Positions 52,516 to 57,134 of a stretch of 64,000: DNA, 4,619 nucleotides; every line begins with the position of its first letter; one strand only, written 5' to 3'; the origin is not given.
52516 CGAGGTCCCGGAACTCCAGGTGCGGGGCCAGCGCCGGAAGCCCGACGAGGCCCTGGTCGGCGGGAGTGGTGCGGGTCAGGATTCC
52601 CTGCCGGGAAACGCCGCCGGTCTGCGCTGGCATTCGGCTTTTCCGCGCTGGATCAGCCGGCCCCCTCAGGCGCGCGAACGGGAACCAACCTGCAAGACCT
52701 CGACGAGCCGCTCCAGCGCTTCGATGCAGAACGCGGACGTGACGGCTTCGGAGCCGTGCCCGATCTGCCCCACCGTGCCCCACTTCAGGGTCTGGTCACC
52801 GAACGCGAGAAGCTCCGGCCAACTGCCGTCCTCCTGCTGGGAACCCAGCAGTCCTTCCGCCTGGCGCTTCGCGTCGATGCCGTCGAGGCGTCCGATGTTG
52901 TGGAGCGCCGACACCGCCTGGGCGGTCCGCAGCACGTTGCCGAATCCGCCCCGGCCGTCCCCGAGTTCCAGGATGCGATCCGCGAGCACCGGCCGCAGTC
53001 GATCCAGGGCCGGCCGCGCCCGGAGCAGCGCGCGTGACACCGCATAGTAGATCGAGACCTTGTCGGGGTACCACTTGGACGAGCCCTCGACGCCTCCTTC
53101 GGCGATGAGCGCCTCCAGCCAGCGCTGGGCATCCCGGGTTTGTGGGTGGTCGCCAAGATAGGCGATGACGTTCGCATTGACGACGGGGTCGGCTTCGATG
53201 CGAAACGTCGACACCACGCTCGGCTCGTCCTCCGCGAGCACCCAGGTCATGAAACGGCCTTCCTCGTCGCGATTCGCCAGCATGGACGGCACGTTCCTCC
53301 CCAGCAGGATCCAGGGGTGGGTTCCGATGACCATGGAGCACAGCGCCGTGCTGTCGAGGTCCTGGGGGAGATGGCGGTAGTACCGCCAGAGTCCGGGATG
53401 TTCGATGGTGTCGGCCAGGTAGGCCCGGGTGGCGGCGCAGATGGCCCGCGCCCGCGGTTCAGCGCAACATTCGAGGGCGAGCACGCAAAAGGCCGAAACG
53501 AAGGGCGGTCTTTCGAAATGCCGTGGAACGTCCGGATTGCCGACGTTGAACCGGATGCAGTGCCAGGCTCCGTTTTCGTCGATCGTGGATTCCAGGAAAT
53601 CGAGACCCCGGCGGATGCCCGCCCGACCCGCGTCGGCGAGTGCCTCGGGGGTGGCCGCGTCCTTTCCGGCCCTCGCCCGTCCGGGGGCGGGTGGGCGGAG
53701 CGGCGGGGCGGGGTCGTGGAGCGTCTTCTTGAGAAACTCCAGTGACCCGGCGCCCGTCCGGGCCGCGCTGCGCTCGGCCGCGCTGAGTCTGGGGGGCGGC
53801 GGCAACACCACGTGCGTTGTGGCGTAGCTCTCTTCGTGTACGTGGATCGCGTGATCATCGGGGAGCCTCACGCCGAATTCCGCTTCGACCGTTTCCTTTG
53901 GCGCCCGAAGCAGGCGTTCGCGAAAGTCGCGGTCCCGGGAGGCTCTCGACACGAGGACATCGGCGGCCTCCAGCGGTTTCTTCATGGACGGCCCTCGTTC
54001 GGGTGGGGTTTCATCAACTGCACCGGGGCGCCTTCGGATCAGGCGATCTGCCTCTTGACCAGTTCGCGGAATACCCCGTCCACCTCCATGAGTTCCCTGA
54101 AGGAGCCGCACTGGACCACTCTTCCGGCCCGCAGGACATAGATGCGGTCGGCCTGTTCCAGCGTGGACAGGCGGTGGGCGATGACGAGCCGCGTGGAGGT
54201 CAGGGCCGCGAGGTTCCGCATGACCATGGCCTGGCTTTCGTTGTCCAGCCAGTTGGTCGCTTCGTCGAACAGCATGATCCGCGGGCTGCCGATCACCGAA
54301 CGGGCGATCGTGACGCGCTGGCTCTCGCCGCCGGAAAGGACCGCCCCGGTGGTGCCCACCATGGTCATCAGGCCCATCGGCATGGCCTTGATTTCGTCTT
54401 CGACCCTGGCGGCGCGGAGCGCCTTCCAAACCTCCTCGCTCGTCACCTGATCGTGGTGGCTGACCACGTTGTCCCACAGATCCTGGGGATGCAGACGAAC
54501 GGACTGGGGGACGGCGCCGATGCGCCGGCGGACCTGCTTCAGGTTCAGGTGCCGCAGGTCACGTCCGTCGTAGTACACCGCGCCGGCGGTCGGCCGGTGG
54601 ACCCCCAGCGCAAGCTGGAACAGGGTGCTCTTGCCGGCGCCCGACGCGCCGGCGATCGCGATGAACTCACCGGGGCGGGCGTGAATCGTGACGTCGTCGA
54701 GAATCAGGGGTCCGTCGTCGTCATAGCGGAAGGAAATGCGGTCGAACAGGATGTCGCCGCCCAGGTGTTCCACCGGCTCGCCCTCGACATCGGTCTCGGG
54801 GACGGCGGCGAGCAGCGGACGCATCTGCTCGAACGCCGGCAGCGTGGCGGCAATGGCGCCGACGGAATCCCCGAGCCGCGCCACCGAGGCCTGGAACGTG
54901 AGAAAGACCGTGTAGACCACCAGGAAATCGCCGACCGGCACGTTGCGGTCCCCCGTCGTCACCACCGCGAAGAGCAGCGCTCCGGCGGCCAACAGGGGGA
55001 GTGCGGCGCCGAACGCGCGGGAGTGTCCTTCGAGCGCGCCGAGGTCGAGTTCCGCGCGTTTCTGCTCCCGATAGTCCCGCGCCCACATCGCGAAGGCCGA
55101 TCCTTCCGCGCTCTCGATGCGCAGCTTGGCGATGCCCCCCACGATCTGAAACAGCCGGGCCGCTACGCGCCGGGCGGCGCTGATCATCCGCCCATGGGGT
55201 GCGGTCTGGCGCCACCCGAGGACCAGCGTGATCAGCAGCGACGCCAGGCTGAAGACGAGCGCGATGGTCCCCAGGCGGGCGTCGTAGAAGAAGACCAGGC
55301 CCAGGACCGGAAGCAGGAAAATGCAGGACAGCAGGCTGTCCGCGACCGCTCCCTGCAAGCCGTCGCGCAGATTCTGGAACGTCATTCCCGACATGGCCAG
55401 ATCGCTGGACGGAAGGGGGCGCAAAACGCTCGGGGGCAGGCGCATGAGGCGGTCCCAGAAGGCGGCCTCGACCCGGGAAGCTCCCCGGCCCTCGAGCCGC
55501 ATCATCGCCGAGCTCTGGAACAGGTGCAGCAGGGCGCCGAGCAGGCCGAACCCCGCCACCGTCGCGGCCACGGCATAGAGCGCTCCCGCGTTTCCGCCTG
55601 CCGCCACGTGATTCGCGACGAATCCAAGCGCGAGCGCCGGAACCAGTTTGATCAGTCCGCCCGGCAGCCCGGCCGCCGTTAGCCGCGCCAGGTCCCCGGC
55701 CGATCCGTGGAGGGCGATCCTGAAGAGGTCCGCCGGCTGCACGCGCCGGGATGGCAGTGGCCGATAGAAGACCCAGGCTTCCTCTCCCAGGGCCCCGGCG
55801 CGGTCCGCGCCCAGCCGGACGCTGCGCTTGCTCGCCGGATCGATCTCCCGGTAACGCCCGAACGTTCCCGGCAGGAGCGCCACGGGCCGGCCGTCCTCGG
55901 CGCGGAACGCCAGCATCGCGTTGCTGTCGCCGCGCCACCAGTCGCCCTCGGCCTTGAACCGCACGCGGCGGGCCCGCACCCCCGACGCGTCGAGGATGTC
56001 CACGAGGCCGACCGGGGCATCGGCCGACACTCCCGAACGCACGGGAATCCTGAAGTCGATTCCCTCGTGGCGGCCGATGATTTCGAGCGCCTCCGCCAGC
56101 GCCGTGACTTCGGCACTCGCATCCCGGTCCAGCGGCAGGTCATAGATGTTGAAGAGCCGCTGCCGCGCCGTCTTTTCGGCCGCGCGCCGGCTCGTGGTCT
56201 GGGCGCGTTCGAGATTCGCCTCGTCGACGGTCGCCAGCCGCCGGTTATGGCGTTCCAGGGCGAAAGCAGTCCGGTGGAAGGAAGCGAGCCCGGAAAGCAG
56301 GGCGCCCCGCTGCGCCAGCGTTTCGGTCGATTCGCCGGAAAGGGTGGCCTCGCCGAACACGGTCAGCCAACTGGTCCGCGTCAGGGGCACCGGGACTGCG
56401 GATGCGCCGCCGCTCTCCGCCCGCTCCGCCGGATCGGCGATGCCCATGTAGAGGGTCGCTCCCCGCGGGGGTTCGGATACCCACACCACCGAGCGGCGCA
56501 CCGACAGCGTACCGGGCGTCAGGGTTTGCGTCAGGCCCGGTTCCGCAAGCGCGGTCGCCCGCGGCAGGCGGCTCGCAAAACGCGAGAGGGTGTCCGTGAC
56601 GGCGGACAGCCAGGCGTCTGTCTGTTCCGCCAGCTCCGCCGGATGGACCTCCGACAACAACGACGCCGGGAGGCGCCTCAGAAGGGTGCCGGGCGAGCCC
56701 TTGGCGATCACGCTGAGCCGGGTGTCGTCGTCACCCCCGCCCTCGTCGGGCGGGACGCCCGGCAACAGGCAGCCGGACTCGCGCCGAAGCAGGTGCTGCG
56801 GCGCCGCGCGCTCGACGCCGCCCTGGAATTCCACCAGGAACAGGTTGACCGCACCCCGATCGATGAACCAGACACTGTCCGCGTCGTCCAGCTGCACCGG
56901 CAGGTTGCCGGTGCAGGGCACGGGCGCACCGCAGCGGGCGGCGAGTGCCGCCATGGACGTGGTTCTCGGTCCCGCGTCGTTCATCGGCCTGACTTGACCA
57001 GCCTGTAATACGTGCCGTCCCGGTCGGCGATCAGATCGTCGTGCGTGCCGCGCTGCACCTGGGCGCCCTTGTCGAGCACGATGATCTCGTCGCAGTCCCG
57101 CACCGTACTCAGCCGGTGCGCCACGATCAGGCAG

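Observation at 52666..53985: A second NHLP leader copy is fused to a 370-aa squalene-cyclase/prenyltransferase-repeat protein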

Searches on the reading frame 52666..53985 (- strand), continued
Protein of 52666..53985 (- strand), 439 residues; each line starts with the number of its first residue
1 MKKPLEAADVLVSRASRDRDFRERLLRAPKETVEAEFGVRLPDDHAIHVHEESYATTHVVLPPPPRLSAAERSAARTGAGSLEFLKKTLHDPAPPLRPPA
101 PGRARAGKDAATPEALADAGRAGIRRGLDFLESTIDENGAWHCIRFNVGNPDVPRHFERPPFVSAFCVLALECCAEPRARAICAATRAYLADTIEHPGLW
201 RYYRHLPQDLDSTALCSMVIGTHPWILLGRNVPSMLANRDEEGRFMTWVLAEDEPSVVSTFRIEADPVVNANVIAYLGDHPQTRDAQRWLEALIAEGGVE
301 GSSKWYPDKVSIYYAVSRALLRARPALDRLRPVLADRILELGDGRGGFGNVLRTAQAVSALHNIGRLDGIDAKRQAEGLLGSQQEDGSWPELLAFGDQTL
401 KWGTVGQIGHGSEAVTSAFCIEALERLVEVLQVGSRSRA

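Call 74: find_related_loci(query=A4, collection=genome_contigs, flank=8000)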
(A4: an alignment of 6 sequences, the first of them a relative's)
Query A4 (670 aa) in genome_contigs; peptide patterns used: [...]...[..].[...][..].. (x = any residue, [..] = any of these).
86 stretches matched a pattern; 56 encode a relative of the query (tblastn E <= 1e-3); 56 distinct loci.
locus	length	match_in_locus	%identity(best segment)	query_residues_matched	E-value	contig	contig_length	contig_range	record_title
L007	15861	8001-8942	44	356-668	5e-78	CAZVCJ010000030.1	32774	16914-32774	MAG TPA_asm: uncultured Anaerolineae bacterium isolate SRP178699_co1_610 genome assembly, contig: NODE_1381_length_32774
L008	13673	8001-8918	43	353-658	5e-75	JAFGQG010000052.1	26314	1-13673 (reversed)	MAG: bacterium isolate Zod_Metabat.733 k87_4279802, whole genome shotgun sequence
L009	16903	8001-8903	46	359-658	8e-71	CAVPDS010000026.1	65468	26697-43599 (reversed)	MAG: uncultured Alphaproteobacteria bacterium isolate MFD00031.bin.1.1 genome assembly, contig: contig_90864, whole geno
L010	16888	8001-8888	44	361-656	6e-66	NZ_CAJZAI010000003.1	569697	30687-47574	Cupriavidus laharis strain LMG 23992 isolate 1263a, whole genome shotgun sequence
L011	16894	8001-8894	43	361-658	3e-66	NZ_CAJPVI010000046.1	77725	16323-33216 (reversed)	Cupriavidus numazuensis strain LMG 26411 isolate LMG 26411, whole genome shotgun sequence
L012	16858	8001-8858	44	365-648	7e-66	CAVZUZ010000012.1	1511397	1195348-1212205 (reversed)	MAG: Thermoanaerobaculaceae bacterium isolate MFD06742.bin.2.42 genome assembly, contig: contig_23422, whole genome shot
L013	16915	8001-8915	43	361-665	1e-65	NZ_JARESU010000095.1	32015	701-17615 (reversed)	Paraburkholderia sp. RL18-085-BIA-A 95, whole genome shotgun sequence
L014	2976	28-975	41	348-658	7e-65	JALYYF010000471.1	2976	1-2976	MAG: Candidatus Dormiibacterota bacterium isolate KAP bin32 SD1490-92_k127_566171, whole genome shotgun sequence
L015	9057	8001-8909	42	354-658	3e-64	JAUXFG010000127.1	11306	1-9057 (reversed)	MAG: Candidatus Fermentibacteria bacterium isolate CSMAG_2897 CSMAG_2897_k117_6525452_length_11306_cov_9.9920, whole gen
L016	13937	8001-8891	40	357-658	4e-59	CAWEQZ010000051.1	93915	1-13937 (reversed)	MAG: uncultured Rubrobacteraceae bacterium isolate MFD02840.bin.3.608 genome assembly, contig: contig_78667, whole genom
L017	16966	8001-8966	38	356-668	3e-58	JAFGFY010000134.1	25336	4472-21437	MAG: Deltaproteobacteria bacterium isolate Zod_Metabat.1351 k87_3599567, whole genome shotgun sequence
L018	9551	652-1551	38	355-659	2e-57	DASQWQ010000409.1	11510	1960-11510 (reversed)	MAG TPA_asm: Rubrobacter sp. isolate SMAG_U11017 k141_80028, whole genome shotgun sequence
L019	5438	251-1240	37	349-658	1e-57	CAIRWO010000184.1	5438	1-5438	MAG: Candidatus Omnitrophica bacterium isolate A4_bin-512 genome assembly, contig: bin-512:184/218, whole genome shotgun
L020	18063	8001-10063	38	92-667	1e-56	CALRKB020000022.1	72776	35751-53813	MAG: Rhizobium sp. Q54 isolate JJ-K1HD4-379-6-m2-bin48 genome assembly, contig: JJ-SEL21B6-268-C57, whole genome shotgun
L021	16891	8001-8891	40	357-658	7e-57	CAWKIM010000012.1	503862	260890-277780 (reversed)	MAG: uncultured Rubrobacteraceae bacterium isolate MFD02840.bin.1.199 genome assembly, contig: contig_6118, whole genome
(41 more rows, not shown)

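Call 92: find_encoding_contigs(protein=P0056, flank=10000, max_places=2)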
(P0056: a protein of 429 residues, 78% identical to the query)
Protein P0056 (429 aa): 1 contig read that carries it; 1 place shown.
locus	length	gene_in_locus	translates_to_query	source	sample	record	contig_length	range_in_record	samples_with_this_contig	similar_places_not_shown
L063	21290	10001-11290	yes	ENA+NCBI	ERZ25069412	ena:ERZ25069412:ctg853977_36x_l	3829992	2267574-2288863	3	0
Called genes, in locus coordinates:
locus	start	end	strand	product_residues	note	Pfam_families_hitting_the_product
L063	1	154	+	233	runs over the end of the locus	PF02463:SMC_N (faint), PF00005:ABC_tran, PF13304:AAA_21 (faint)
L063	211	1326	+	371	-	-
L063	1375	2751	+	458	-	PF04820:Trp_halogenase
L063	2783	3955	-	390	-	-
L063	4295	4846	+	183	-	-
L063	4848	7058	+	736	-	PF03412:Peptidase_C39, PF00664:ABC_membrane, PF00005:ABC_tran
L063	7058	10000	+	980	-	PF00664:ABC_membrane, PF00005:ABC_tran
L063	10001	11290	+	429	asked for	PF02979:NHase_alpha (weak)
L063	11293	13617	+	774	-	PF21084:WHD_DUF4423_like, PF02624:YcaO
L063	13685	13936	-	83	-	PF02979:NHase_alpha (weak)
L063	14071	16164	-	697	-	PF00487:FA_desaturase, PF03710:GlnE (faint)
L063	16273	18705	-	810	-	PF08309:LVIVD (faint), PF14312:FG-GAP_2 (weak)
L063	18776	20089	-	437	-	PF01757:Acyl_transf_3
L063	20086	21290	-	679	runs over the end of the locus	PF01011:PQQ, PF13360:PQQ_2 (faint)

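Call 93: find_encoding_contigs(protein=P0062, flank=10000, max_places=2)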
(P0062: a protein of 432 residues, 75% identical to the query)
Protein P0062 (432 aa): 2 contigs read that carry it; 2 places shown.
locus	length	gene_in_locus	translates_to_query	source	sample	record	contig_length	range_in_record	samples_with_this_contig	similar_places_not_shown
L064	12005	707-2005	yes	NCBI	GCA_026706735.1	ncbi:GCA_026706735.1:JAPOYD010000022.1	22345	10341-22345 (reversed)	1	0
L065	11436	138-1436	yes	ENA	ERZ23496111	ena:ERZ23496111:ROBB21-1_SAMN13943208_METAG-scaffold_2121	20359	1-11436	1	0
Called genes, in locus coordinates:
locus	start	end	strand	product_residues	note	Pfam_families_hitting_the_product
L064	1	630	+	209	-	PF00005:ABC_tran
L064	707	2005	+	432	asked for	PF02979:NHase_alpha (weak)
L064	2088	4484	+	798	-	PF00487:FA_desaturase, PF03710:GlnE (weak)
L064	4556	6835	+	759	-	PF02624:YcaO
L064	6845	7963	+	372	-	-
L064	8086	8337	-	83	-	PF02979:NHase_alpha (weak)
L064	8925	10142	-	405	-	PF02771:Acyl-CoA_dh_N, PF02770:Acyl-CoA_dh_M, PF00441:Acyl-CoA_dh_1, PF08028:Acyl-CoA_dh_2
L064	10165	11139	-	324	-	PF02737:3HCDH_N, PF00725:3HCDH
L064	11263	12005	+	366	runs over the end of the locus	PF13415:Beta-prop_FBX42 (weak), PF24981:Beta-prop_ATRN-LZTR1 (faint), PF01344:Kelch_1 (faint), PF07646:Kelch_2 (faint), PF07250:Glyoxal_oxid_N (faint), PF24681:Kelch_KLHDC2_KLHL20_DRC7, PF13418:Beta-prop_TYW4, PF13415:Beta-prop_FBX42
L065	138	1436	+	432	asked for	PF02979:NHase_alpha (weak)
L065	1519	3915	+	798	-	PF00487:FA_desaturase, PF03710:GlnE (weak)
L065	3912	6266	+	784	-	PF02624:YcaO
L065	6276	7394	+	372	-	-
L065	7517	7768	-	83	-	PF02979:NHase_alpha (weak)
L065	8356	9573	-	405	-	PF02771:Acyl-CoA_dh_N, PF02770:Acyl-CoA_dh_M, PF00441:Acyl-CoA_dh_1, PF08028:Acyl-CoA_dh_2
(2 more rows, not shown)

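Call 94: find_encoding_contigs(protein=P0021, flank=10000, max_places=2)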
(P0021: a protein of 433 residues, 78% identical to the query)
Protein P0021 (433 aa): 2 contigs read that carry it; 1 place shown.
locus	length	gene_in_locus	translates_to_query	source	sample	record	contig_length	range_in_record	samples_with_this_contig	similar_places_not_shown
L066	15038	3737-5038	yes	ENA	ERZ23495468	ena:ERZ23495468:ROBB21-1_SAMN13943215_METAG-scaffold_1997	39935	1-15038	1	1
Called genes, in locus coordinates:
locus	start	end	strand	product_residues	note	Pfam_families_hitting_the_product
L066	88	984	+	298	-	PF16868:NMT1_3, PF09084:NMT1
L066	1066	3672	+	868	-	PF03797:Autotransporter (weak)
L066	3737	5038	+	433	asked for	PF02979:NHase_alpha (weak)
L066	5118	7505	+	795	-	PF00487:FA_desaturase, PF03710:GlnE (faint)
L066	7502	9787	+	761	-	PF21084:WHD_DUF4423_like (weak), PF02624:YcaO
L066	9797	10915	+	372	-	-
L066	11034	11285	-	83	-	PF14407:Frankia_peptide (weak), PF02979:NHase_alpha (weak)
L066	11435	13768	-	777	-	PF03176:MMPL, PF02460:Patched (weak), PF12349:Sterol-sensing, PF03176:MMPL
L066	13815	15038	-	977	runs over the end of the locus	PF00664:ABC_membrane, PF00005:ABC_tran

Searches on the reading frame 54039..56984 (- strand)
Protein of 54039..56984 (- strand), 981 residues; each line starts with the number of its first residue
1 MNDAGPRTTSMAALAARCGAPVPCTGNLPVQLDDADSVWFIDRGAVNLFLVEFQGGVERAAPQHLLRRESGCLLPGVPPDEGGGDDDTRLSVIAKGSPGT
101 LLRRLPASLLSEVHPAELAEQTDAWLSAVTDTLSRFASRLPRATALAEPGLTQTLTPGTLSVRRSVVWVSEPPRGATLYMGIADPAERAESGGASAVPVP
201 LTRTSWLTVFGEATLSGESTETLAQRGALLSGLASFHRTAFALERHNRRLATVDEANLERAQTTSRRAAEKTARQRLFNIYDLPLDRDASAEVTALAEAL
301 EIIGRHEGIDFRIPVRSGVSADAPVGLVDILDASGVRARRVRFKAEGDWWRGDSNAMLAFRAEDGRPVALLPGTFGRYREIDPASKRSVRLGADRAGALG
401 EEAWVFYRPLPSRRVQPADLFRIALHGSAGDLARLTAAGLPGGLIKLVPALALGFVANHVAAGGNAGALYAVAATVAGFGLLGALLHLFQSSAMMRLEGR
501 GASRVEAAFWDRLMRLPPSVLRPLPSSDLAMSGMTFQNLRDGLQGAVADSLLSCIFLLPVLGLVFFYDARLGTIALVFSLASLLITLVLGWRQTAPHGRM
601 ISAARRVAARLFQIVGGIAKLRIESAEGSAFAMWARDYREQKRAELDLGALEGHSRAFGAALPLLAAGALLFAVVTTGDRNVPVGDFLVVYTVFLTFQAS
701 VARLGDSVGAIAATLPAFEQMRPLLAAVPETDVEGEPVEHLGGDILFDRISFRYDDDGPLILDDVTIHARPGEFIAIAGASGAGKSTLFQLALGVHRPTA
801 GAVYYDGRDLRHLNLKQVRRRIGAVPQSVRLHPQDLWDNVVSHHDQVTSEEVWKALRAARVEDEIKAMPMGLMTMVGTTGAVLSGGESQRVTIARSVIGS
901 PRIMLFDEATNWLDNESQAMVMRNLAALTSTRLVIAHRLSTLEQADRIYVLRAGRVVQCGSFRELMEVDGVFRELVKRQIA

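Call 3: search_protein_families(library=pfam, proteins=[window:54039-56984:-], max_evalue=0.01)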
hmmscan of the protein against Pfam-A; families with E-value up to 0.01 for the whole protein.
window:54039-56984:- (981 aa): 3 families
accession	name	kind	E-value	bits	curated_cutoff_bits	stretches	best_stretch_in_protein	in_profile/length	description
PF00005.33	ABC_tran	-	7.9e-28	98.2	25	1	762-911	1-137/137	ABC transporter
PF00664.28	ABC_membrane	-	2.2e-10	41.1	28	1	442-701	11-274/274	ABC transporter transmembrane region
PF02463.25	SMC_N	-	0.00094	19.1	40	0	872-951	126-211/220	RecF/RecN/SMC N terminal domain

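Call 4: search_protein_families(library=ncbifam, proteins=[window:54039-56984:-], max_evalue=0.01)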
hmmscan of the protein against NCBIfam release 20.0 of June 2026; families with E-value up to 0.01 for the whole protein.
window:54039-56984:- (981 aa): 186 families (the best 25 are shown)
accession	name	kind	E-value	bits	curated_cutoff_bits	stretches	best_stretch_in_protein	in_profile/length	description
TIGR03797.1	NHLM_micro_ABC2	equivalog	8.1e-200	665.8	709.4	1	295-980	3-686/686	NHLP bacteriocin export ABC transporter permease/ATPase subunit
TIGR03796.1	NHLM_micro_ABC1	equivalog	5.3e-76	256.3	853.3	1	425-977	149-710/710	NHLP family bacteriocin export ABC transporter peptidase/permease/ATPase subunit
TIGR02203.1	MsbA_lipidA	equivalog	1.3e-71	241.8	602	1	464-979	49-569/572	lipid A export permease/ATP-binding protein MsbA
TIGR01846.1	type_I_sec_HlyB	subfamily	1.5e-65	221.8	725.55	1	468-979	177-692/694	type I secretion system permease/ATPase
NF010178.0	PRK13657.1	equivalog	2.7e-63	214.3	733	1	448-979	37-570/588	glucan ABC transporter ATP-binding protein/ permease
TIGR02204.1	MsbA_rel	hypoth_equivalog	3.4e-63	214.2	780.4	1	686-979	279-575/576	ABC transporter, permease/ATP-binding protein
TIGR03375.1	type_I_sec_LssB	subfamily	6.8e-63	213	693.1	1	529-965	247-688/696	type I secretion system permease/ATPase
NF045513.1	HepA_fam_ABC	equivalog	1.3e-57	195.6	725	1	669-975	295-605/610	heterocyst formation ABC transporter subunit HepA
TIGR02857.1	CydD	equivalog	1.6e-53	182.5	435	1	433-951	6-529/529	thiol reductant ABC exporter subunit CydD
TIGR00958.1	3a01208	subfamily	7e-53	180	874.6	1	703-976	436-711/711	antigen peptide transporter 2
NF008381.0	PRK11176.1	equivalog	1.1e-52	179.3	867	1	672-980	269-580/582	lipid A ABC transporter ATP-binding protein/permease MsbA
NF052233.1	CphA_assoc_ABC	equivalog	7.6e-52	176.6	880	1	687-979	452-743/766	cyanophycin metabolism-associated ABC transporter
TIGR02868.1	CydC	equivalog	1.8e-50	172.1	329.05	1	499-938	82-529/530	thiol reductant ABC exporter subunit CydC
NF008364.0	PRK11160.1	equivalog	1.1e-48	166.3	630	1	510-978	100-574/575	heme ABC transporter ATP-binding protein/permease CydC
TIGR01842.1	type_I_sec_PrtD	subfamily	2.5e-48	165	510.15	1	445-966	21-541/544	type I secretion system permease/ATPase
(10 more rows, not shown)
